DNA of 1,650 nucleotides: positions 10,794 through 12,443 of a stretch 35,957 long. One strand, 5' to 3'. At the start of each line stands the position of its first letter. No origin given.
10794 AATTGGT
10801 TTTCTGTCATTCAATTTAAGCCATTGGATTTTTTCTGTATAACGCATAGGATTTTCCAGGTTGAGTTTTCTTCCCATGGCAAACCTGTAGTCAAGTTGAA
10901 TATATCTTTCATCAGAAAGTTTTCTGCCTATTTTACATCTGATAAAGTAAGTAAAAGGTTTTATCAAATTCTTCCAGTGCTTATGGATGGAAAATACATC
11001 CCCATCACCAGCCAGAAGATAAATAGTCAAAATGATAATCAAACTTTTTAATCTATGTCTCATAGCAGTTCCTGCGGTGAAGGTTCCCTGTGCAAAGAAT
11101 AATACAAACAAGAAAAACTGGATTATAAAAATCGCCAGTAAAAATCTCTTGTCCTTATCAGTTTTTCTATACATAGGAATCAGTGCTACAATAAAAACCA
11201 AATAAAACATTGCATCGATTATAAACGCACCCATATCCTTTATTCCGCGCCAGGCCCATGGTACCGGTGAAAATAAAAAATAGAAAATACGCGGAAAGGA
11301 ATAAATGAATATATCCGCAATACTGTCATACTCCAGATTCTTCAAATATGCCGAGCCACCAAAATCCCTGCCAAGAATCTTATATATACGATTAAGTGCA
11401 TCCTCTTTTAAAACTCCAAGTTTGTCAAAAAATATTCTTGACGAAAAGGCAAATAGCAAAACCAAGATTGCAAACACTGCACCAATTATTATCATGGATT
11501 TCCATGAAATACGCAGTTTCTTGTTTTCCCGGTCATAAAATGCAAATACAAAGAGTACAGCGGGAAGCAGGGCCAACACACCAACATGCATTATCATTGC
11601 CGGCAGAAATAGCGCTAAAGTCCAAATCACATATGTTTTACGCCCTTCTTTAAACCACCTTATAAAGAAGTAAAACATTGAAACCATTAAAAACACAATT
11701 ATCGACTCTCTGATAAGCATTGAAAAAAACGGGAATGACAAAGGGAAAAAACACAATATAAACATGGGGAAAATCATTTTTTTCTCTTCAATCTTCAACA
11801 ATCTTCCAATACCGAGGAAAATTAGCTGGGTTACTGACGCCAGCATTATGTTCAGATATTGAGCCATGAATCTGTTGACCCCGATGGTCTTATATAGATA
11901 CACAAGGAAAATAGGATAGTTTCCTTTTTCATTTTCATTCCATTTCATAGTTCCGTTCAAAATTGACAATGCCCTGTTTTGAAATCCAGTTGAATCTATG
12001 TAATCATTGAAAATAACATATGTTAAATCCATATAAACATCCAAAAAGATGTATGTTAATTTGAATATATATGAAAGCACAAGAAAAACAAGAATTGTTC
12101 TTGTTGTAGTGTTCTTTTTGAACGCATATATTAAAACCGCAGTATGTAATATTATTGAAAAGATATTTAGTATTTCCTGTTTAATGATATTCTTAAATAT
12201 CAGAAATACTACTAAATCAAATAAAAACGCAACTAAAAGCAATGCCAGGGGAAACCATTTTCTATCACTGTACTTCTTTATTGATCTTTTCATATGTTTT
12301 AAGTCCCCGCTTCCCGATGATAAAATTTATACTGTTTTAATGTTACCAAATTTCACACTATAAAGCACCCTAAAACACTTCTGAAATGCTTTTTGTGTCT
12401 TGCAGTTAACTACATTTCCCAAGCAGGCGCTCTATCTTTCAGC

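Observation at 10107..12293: Wzy-like polytopic membrane domain fused to a TupA-type ATP-grasp amidoligase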

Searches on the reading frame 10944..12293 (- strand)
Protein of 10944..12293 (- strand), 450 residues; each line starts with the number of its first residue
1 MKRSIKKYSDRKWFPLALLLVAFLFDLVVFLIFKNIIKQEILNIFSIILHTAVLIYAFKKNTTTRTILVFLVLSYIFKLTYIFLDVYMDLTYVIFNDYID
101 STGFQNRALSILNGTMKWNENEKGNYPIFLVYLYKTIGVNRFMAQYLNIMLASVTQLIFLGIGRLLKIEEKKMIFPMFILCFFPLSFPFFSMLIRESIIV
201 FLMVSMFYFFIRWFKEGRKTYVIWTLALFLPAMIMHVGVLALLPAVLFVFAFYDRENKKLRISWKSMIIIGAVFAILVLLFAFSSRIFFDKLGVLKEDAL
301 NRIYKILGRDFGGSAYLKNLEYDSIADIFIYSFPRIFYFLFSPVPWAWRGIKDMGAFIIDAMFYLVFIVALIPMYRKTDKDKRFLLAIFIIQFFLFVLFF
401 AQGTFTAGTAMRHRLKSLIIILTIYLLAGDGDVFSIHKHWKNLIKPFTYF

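Call 8: search_protein_families(library=pfam, proteins=[window:10944-12293:-], max_evalue=10)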
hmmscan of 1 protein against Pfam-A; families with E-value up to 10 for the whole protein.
window:10944-12293:- (450 aa): 1 family
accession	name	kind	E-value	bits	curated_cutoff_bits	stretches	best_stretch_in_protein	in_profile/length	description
PF19529.4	DUF6057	-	1.3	8.3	29.8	1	150-284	76-210/569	Family of unknown function (DUF6057)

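Call 9: search_protein_families(library=ncbifam, proteins=[window:10944-12293:-], max_evalue=1)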
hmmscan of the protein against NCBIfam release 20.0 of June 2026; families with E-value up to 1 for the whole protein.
window:10944-12293:- (450 aa): 2 families
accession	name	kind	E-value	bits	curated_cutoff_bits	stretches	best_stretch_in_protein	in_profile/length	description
NF002318.0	PRK01253.1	equivalog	0.00034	20.3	55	1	252-283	20-51/55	preprotein translocase subunit Sec61beta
TIGR04370.1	glyco_rpt_poly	subfamily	0.0013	17.8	40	2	7-234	38-226/396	oligosaccharide repeat unit polymerase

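Call 10: find_homologous_proteins(query=window:10944-12293:-, max_evalue=0.001)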
Query window:10944-12293:- (450 aa): 7 proteins with E <= 0.001 among 8000 candidates.
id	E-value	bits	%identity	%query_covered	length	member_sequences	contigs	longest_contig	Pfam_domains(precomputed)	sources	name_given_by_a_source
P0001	7.5e-285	963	100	100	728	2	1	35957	PF14305.12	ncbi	-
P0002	2.6e-168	579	58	99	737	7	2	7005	PF14305.12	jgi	-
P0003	1.2e-166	573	56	100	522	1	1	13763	-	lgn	-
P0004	1.1e-161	557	55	99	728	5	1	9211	PF14305.12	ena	-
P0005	4.7e-35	140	29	75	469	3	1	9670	-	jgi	-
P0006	1.1e-24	106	26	91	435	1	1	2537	-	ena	-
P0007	4.5e-4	38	25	71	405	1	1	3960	-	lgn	-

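Call 12: find_encoding_contigs(protein=P0002, flank=10000, max_places=4)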
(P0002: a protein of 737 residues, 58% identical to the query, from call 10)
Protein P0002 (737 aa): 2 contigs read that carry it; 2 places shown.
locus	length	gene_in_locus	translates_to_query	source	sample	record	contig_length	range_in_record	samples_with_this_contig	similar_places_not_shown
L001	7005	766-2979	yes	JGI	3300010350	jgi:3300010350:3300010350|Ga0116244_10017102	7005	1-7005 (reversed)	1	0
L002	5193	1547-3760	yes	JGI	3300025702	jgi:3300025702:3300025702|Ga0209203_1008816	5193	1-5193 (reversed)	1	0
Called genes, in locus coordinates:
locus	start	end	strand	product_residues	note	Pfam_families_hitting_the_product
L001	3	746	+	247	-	?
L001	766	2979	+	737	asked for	PF14305:ATPgrasp_TupA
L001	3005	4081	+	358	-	PF13439:Glyco_transf_4 (weak), PF00534:Glycos_transf_1, PF13692:Glyco_trans_1_4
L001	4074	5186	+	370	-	PF00534:Glycos_transf_1, PF13692:Glyco_trans_1_4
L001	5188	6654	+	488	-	PF01943:Polysacc_synt, PF13440:Polysacc_synt_3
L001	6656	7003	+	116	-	?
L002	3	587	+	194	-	?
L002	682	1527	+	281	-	PF05050:Methyltransf_21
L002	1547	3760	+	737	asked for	PF14305:ATPgrasp_TupA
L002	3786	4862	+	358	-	PF13439:Glyco_transf_4 (weak), PF00534:Glycos_transf_1, PF13692:Glyco_trans_1_4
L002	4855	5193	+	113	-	?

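Call 13: find_encoding_contigs(protein=P0004, flank=10000, max_places=4)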
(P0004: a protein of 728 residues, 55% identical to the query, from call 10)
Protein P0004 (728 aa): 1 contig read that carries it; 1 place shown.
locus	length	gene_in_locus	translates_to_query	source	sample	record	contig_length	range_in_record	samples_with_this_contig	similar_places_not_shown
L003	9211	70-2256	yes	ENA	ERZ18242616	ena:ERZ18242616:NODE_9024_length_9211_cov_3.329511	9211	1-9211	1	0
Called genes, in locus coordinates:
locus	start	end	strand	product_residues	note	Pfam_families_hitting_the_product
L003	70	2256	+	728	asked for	PF14305:ATPgrasp_TupA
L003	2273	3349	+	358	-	PF13439:Glyco_transf_4 (weak), PF00534:Glycos_transf_1, PF13692:Glyco_trans_1_4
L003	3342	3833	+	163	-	PF13439:Glyco_transf_4 (weak)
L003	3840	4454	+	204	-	PF00534:Glycos_transf_1, PF13692:Glyco_trans_1_4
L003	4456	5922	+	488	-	PF01943:Polysacc_synt, PF13440:Polysacc_synt_3, PF03023:MurJ (faint)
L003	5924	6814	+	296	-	PF24793:GINT1_N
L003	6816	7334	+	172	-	PF04892:VanZ-LLP1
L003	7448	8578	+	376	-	PF13477:Glyco_trans_4_2, PF13439:Glyco_transf_4, PF13579:Glyco_trans_4_4, PF00534:Glycos_transf_1, PF13692:Glyco_trans_1_4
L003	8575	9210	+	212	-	?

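Call 14: find_encoding_contigs(protein=P0003, flank=10000, max_places=4)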
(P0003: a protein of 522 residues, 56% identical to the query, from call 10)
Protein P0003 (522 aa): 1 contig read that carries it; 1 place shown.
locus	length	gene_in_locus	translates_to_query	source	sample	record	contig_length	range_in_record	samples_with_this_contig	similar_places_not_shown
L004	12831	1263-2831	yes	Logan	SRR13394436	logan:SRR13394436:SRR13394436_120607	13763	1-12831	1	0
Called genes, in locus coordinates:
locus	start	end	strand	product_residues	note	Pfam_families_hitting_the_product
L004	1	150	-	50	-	?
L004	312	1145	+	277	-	PF05050:Methyltransf_21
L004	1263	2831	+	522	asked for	-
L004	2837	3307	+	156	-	PF14305:ATPgrasp_TupA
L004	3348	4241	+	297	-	PF00535:Glycos_transf_2, PF10111:Glyco_tranf_2_2, PF13641:Glyco_tranf_2_3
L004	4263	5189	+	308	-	PF00685:Sulfotransfer_1, PF13469:Sulfotransfer_3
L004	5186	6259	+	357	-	PF00534:Glycos_transf_1, PF13692:Glyco_trans_1_4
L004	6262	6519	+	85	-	-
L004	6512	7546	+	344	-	PF00288:GHMP_kinases_N, PF08544:GHMP_kinases_C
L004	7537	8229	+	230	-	PF00483:NTP_transferase, PF12804:NTP_transf_3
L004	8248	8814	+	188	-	PF08645:PNK3P (weak), PF00702:Hydrolase, PF13419:HAD_2, PF13242:Hydrolase_like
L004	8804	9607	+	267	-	PF10364:NKWYS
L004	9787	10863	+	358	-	PF13439:Glyco_transf_4 (weak), PF00534:Glycos_transf_1, PF13692:Glyco_trans_1_4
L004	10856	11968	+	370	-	PF00534:Glycos_transf_1, PF13692:Glyco_trans_1_4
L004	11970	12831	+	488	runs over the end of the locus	PF01943:Polysacc_synt, PF13440:Polysacc_synt_3, PF03023:MurJ (weak)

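Call 18: search_solved_structures(query=A1, max_evalue=10, show_alignments=2)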
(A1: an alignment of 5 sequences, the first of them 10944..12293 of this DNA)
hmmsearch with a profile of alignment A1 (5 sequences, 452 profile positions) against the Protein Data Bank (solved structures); distinct sequences matched with E-value up to 10: 0.

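Call 26: find_homologous_proteins(query=A1, max_evalue=0.001)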
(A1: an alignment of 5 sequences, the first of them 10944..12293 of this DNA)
Query A1 (5 sequences) (450 aa, profile of the alignment): 6 proteins with E <= 0.001 among 8000 candidates.
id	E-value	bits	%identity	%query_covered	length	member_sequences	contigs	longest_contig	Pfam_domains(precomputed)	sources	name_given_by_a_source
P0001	4.1e-197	674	100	100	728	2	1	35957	PF14305.12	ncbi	-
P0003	1.1e-195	669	56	100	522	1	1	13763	-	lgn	-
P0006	1.9e-176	606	26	91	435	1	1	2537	-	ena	-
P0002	1.4e-155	537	58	99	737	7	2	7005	PF14305.12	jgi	-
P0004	5.1e-147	509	55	99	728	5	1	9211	PF14305.12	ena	-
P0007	1.8e-138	480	25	71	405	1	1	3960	-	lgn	-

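Call 30: search_protein_representatives(alignment_id=A1)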
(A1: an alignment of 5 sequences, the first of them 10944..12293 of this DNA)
Query: 5 sequences, 452 profile positions. Proteins with E-value up to 0.001 (for the whole library): 6351; up to 1e-10: 2345; up to 1e-30: 926. The best 150 are listed.
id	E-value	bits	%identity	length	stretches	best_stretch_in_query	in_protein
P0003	3.6e-196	668.9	-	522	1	1-452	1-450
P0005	1.2e-178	611.1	-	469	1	1-451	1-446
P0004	1.6e-147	508.5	-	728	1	1-452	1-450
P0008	9.4e-110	384.0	-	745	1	18-439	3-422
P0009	8.0e-100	351.3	-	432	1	17-435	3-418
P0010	4.7e-96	338.9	-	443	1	22-433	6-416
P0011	4.2e-95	335.8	-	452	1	19-435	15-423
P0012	6.9e-92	325.2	-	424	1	25-431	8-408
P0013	1.8e-91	323.8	-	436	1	23-445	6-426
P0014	9.7e-91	321.4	-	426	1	18-442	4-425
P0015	2.8e-90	319.8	-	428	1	19-433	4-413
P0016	4.2e-90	319.3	-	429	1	18-432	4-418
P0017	1.2e-89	317.8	-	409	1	43-437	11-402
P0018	1.8e-89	317.2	-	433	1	18-443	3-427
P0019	6.8e-89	315.3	-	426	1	23-435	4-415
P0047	3.3e-82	293.3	-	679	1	45-436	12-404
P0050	8.7e-82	291.9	-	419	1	22-432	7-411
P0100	7.2e-75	269.1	-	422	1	54-431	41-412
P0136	7.7e-72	259.1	-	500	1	30-438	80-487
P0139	1.1e-71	258.6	-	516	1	18-436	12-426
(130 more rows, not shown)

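Call 32: search_protein_families(library=pfam, proteins=[P0008, P0047, P0136, P0139, P0009, P0010, P0011, P0012, P0050, P0100], max_evalue=0.1)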
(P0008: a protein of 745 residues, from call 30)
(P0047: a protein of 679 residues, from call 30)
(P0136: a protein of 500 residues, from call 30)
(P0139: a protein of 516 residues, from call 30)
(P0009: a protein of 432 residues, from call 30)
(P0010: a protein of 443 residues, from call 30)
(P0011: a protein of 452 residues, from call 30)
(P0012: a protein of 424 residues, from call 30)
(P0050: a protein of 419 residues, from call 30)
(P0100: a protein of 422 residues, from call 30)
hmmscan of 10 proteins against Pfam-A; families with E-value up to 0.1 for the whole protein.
P0008 (745 aa): 1 family
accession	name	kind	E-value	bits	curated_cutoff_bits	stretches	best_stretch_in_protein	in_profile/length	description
PF14305.11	ATPgrasp_TupA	-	1.8e-55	188.5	25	1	496-734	1-240/241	TupA-like ATPgrasp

P0047 (679 aa): 3 families
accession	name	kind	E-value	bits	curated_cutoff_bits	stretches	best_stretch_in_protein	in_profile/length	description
PF02706.20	Wzz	-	2.3e-10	41.1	25.5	1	442-526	5-90/91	Chain length determinant protein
PF13807.11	GNVR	-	0.0032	17.8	27.7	1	577-623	31-77/82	G-rich domain on putative tyrosine kinase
PF13400.11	Tad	-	0.076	13.8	22.3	1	355-387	3-33/47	Putative Flp pilus-assembly TadE/G-like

P0136 (500 aa): 0 families

P0139 (516 aa): 2 families
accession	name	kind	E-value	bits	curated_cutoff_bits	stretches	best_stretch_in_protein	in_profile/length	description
PF02366.24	PMT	-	0.00015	21.8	22.7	1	136-280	84-236/245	Dolichyl-phosphate-mannose-protein mannosyltransferase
PF02706.20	Wzz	-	0.00033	21.3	25.5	1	463-512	8-56/91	Chain length determinant protein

P0009 (432 aa): 1 family
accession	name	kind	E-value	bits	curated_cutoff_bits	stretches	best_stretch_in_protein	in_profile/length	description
PF14897.12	EpsG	-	0.0016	18.1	30.1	1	131-411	65-281/326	EpsG family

P0010 (443 aa): 1 family
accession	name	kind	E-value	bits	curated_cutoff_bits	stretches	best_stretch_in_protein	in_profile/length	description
PF24661.1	DUF7649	-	0.062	13.8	27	1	31-72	26-67/85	Domain of unknown function (DUF7649)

P0011 (452 aa): 1 family
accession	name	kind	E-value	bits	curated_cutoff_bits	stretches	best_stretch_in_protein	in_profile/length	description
PF11694.13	DUF3290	-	0.068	13.5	31.3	0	347-389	21-63/144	Protein of unknown function (DUF3290)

P0012 (424 aa): 0 families

P0050 (419 aa): 1 family
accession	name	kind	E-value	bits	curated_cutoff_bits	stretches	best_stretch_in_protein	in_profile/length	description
PF02366.24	PMT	-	0.00075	19.6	22.7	1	119-235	74-195/245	Dolichyl-phosphate-mannose-protein mannosyltransferase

P0100 (422 aa): 0 families

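Call 38: list_cluster_members(proteins=[P0001, P0008, P0047])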
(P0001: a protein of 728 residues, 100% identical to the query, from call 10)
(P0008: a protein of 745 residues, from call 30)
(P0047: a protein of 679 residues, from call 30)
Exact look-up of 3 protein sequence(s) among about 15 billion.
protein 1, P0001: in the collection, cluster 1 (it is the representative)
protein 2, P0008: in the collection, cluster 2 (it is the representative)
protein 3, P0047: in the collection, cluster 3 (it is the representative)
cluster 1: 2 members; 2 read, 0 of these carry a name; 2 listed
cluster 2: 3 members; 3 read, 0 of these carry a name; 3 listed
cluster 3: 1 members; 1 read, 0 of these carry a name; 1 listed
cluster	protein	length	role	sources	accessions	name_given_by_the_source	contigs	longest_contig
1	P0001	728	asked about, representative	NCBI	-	-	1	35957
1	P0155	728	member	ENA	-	-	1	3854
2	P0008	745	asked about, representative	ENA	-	-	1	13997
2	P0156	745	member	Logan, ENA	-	-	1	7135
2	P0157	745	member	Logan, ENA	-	-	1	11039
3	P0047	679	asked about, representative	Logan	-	-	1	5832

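Call 39: find_encoding_contigs(protein=P0008, flank=10000, max_places=3)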
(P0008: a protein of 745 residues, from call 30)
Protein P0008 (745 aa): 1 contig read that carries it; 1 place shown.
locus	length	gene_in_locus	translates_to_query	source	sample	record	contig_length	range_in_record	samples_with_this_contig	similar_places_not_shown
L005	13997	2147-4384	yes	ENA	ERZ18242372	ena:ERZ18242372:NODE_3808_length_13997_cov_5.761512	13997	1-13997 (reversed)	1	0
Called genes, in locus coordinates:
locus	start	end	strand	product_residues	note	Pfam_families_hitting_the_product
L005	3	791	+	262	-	?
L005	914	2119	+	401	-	PF13439:Glyco_transf_4, PF20706:GT4-conflict (weak), PF00534:Glycos_transf_1, PF13692:Glyco_trans_1_4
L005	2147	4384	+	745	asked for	PF14305:ATPgrasp_TupA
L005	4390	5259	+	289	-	PF00685:Sulfotransfer_1 (weak), PF13469:Sulfotransfer_3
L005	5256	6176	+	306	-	PF14305:ATPgrasp_TupA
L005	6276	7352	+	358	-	PF00534:Glycos_transf_1, PF13692:Glyco_trans_1_4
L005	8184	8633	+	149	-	PF00534:Glycos_transf_1, PF13692:Glyco_trans_1_4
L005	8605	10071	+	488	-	PF01943:Polysacc_synt, PF13440:Polysacc_synt_3, PF03023:MurJ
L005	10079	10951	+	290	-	PF24793:GINT1_N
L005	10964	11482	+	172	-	PF04892:VanZ-LLP1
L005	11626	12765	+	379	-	PF13477:Glyco_trans_4_2, PF13439:Glyco_transf_4, PF13579:Glyco_trans_4_4, PF00534:Glycos_transf_1, PF13692:Glyco_trans_1_4, PF13524:Glyco_trans_1_2 (weak)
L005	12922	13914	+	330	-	PF01073:3Beta_HSD, PF01370:Epimerase, PF02719:Polysacc_synt_2, PF04321:RmlD_sub_bind, PF16363:GDP_Man_Dehyd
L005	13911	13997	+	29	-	?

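Call 40: find_encoding_contigs(protein=P0047, flank=10000, max_places=3)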
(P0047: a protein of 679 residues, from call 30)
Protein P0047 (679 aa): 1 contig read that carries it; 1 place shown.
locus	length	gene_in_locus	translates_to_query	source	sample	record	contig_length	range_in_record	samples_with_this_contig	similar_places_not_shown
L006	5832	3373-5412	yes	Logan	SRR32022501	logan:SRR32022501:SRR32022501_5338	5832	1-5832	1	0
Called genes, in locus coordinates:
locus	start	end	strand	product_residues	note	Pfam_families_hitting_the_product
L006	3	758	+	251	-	?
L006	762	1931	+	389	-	PF20706:GT4-conflict, PF00534:Glycos_transf_1, PF13692:Glyco_trans_1_4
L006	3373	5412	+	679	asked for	PF02706:Wzz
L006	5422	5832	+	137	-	?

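Call 54: find_homologous_proteins(query=A4, max_evalue=1e-10)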
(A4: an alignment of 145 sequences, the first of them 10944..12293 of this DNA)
Query A4 (145 sequences) (450 aa, profile of the alignment): 9 proteins with E <= 1e-10 among 8000 candidates.
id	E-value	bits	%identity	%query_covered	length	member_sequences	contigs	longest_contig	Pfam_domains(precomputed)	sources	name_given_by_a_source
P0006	3.4e-128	446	26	91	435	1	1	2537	-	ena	-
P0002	1.8e-107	378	58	99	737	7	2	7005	PF14305.12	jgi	-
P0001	2.6e-106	374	100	100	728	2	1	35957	PF14305.12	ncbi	-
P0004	1.3e-104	369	55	99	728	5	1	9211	PF14305.12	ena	-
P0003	1.7e-100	355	56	100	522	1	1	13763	-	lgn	-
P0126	4.6e-76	274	25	72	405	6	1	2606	-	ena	-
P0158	2.6e-75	272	25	67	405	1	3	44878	-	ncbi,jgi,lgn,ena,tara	jgi:4-amino-4-deoxy-L-arabinose transferase-like glycosyltransferase|tara:strand:+ start:20729 stop:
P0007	3.7e-71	258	25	71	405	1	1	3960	-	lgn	-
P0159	7.9e-11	60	20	71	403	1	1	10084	-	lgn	-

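Call 55: list_cluster_members(proteins=[P0009, P0010, P0011, P0012, P0013, P0014, P0015, P0016, P0139, P0158])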
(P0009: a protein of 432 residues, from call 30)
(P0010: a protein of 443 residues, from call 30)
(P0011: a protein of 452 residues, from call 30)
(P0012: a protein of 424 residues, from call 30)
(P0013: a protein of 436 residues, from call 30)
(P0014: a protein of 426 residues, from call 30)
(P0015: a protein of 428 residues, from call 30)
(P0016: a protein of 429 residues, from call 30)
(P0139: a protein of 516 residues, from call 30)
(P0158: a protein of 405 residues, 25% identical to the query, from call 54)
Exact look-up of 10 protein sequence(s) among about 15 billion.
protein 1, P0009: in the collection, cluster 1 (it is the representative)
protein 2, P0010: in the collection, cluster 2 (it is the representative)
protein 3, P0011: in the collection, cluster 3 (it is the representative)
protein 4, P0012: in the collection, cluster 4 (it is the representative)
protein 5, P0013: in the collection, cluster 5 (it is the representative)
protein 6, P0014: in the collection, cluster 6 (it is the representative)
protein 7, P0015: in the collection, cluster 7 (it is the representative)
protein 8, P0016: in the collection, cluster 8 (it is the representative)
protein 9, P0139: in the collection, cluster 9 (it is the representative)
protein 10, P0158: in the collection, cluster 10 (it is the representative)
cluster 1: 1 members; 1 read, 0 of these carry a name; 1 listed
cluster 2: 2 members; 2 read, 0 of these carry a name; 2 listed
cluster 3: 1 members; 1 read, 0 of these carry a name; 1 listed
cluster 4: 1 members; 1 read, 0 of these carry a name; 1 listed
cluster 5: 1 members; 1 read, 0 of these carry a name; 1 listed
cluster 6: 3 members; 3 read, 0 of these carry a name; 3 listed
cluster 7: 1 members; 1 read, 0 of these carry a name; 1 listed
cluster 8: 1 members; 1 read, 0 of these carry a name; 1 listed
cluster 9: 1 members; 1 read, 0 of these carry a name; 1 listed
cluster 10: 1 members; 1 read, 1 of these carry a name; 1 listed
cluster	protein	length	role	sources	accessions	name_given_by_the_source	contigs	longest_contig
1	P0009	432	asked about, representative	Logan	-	-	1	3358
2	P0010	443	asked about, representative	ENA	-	-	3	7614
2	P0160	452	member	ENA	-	-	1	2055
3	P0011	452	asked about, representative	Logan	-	-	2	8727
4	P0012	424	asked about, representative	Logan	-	-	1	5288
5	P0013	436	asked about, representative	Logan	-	-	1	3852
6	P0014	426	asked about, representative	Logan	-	-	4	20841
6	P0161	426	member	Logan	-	-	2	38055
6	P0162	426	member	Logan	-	-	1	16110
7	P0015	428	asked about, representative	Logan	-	-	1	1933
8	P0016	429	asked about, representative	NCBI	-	-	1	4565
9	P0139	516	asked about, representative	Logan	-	-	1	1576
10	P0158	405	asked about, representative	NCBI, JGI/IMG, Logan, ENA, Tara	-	4-amino-4-deoxy-L-arabinose transferase-like glycosyltransferase | strand:+ start:20729 stop:21946 length:1218 start_codon:yes stop_codon:yes ...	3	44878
